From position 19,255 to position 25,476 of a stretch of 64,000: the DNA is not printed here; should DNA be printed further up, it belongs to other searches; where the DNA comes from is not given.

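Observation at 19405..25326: Second large anchored glycoprotein with TTG start, tandem Cys modules and a cytoplasmic coiled-coil tail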

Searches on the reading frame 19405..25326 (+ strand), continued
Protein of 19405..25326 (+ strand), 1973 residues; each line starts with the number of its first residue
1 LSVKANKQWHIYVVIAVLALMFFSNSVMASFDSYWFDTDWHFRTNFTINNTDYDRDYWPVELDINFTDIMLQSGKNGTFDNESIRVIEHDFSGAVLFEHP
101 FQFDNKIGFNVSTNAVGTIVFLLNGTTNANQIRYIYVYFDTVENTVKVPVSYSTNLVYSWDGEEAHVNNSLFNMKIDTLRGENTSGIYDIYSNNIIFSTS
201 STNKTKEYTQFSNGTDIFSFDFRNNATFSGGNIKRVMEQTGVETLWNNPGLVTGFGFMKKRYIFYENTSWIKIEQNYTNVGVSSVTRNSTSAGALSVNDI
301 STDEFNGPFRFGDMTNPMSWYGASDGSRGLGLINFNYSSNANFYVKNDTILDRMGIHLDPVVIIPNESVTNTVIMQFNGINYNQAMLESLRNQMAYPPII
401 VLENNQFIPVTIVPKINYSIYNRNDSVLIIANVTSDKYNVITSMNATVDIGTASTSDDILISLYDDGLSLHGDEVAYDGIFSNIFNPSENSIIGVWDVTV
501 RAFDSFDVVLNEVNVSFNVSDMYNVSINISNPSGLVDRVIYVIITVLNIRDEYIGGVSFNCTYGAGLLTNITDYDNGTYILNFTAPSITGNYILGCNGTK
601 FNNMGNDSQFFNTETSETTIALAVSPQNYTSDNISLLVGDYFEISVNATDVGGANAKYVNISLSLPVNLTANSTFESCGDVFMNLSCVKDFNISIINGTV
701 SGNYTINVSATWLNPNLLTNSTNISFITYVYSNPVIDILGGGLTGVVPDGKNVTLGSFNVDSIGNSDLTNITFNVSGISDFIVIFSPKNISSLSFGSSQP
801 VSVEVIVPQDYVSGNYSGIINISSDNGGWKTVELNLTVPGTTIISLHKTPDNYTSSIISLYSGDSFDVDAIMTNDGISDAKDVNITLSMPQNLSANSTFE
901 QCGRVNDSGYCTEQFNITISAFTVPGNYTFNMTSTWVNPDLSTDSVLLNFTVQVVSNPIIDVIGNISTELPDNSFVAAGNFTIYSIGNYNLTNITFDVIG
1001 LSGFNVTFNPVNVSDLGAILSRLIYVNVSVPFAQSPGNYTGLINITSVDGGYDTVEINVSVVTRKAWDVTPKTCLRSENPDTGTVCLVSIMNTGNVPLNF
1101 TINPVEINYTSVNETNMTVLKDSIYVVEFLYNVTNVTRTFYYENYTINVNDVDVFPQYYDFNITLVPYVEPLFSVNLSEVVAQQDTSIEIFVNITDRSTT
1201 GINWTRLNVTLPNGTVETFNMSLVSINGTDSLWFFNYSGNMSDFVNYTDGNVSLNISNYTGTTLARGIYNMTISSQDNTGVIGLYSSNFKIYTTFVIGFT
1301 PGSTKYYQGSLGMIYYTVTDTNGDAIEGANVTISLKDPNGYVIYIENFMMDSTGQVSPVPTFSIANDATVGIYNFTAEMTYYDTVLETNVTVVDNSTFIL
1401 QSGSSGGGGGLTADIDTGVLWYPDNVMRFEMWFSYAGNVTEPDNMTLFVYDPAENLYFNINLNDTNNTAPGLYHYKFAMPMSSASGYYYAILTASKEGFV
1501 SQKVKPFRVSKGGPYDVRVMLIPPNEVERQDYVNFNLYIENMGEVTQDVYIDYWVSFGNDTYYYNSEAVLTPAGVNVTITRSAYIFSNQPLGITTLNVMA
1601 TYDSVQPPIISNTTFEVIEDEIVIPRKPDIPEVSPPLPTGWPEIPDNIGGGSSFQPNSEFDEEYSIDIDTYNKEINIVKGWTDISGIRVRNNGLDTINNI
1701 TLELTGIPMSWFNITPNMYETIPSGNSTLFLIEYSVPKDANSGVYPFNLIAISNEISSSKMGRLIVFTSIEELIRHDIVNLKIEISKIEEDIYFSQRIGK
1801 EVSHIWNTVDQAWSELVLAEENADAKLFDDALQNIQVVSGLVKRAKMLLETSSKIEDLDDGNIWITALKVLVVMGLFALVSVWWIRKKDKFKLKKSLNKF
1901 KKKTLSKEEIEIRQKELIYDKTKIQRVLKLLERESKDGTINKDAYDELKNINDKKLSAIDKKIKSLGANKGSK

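Call 46: find_encoding_contigs(protein=P0005, flank=10000, max_places=1)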
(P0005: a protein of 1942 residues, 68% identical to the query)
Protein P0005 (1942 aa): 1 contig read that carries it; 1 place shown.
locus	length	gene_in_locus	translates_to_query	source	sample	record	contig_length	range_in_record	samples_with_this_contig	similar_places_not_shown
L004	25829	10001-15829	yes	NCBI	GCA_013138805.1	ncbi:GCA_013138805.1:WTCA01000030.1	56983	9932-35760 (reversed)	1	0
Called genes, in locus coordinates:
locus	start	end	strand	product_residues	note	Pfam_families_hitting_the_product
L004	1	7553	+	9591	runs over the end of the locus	?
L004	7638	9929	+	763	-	-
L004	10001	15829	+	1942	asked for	PF01835:MG2 (faint), PF22680:Glyco_hydro_123_N_2 (faint), PF10633:NPCBM_assoc (faint)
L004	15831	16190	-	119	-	-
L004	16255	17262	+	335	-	-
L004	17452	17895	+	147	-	-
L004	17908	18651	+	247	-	-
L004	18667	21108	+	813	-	PF13620:CarboxypepD_reg (faint)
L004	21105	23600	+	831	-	PF09136:Glucodextran_B (faint)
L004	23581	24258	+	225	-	-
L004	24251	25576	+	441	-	-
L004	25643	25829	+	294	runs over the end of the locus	-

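Call 47: find_encoding_contigs(protein=P0002, flank=10000, max_places=1)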
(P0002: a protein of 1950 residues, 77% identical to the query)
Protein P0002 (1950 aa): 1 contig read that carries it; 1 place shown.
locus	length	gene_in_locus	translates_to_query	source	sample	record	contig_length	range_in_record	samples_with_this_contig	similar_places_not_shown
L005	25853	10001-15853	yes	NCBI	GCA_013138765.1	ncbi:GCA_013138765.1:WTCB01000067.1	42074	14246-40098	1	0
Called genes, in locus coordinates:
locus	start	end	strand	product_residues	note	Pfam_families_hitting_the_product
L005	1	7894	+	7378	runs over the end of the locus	PF10633:NPCBM_assoc (faint), PF01935:DUF87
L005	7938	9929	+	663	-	-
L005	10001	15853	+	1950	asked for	PF01835:MG2 (faint), PF10633:NPCBM_assoc (faint), PF22680:Glyco_hydro_123_N_2 (faint), PF15418:DUF4625 (faint)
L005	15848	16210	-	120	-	-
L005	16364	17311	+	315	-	-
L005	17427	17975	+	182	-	-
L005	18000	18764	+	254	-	-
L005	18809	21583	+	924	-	PF13620:CarboxypepD_reg (faint)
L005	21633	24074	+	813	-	PF19077:Big_13 (faint)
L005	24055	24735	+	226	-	-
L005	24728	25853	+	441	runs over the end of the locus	-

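Call 68: find_related_loci(query=A4, collection=genome_contigs, flank=10000)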
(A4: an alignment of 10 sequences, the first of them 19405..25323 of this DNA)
Query A4 (1973 aa) in genome_contigs; peptide patterns used: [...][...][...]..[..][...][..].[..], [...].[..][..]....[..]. (x = any residue, [..] = any of these).
231 stretches matched a pattern; 76 encode a relative of the query (tblastn E <= 1e-3); 76 distinct loci.
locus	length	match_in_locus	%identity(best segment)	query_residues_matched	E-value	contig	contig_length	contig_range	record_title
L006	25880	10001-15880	76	4-1957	0e+0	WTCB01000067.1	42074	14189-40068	MAG: Candidatus Nanohaloarchaea archaeon isolate GLR72 c_000000065766, whole genome shotgun sequence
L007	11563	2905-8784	66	1-1960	0e+0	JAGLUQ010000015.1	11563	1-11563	MAG: Candidatus Aenigmatarchaeota archaeon isolate RS_11_38 ZL20.bin.38.fa_15, whole genome shotgun sequence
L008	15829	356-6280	53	3-1968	0e+0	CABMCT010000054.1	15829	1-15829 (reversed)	uncultured archaeon isolate LFW-46 genome assembly, contig: LFW46_58, whole genome shotgun sequence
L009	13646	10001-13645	82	1-1215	0e+0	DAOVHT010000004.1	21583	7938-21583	MAG TPA_asm: Candidatus Nanohaloarchaea archaeon isolate CSMAG_1348 CSMAG_1348_k141_4654946_length_21583_cov_14.6937, wh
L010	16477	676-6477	39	29-1964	0e+0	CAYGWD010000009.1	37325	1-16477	MAG TPA_asm: uncultured archaeon isolate ERP119294_co1_153 genome assembly, contig: NODE_1173_length_37325_cov_13.914999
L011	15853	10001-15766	38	35-1961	0e+0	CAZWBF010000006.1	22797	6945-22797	MAG TPA_asm: uncultured archaeon isolate binchicken_co6_473 genome assembly, contig: NODE_2074_length_22797_cov_12.14391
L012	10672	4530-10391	37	3-1969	0e+0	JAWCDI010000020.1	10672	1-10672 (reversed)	MAG: Candidatus Aenigmatarchaeota archaeon isolate JZ-1_201912_bins_45 JZ-1_201912_bins_45_scaffold_20, whole genome sho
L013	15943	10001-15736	38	35-1963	0e+0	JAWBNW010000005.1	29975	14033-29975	MAG: Candidatus Aenigmatarchaeota archaeon isolate HHBFW-2_201803_bins_130 HHBFW-2_201803_bins_130_scaffold_5, whole gen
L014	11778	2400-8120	38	35-1965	0e+0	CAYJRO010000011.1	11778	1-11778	MAG TPA_asm: uncultured archaeon isolate ERP125453_co1_124 genome assembly, contig: NODE_6182_length_11778_cov_4.644630,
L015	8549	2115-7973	36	13-1973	0e+0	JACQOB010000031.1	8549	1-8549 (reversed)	MAG: Candidatus Aenigmatarchaeota archaeon isolate NC_groundwater_1270_Ag_S-0.2um_52_24 S_p2_S4_coassembly_k141_633774,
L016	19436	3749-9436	36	35-1966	0e+0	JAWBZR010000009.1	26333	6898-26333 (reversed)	MAG: Candidatus Aenigmatarchaeota archaeon isolate JZ-1_201901_bins_70 JZ-1_201901_bins_70_scaffold_9, whole genome shot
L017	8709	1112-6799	36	35-1966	0e+0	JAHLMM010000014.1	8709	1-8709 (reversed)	MAG: Candidatus Aenigmatarchaeota archaeon isolate DRTY-6_1_bin_65 NODE_14_length_8709_cov_1.70124, whole genome shotgun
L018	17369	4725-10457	36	31-1964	0e+0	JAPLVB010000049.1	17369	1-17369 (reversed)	MAG: Candidatus Aenigmatarchaeota archaeon isolate LacPavin_0920_SED5_MAG_47_10 LacPavin_0920_SED5_scaffold_1769711, who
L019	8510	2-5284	35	181-1964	0e+0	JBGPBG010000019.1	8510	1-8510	MAG: Candidatus Aenigmatarchaeota archaeon isolate OBJ_0618_130150_110 k141_1833383_length_8510_cov_10.5034, whole genom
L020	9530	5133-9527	38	35-1505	0e+0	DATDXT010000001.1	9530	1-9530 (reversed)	MAG TPA_asm: archaeon isolate SMAG_U8146 k141_2074921, whole genome shotgun sequence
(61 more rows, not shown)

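Call 111: search_protein_families(library=padloc, proteins=[window:19405-25323:+], max_evalue=0.001)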
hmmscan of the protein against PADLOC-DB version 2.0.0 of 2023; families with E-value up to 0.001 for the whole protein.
window:19405-25323:+ (1973 aa): 0 families
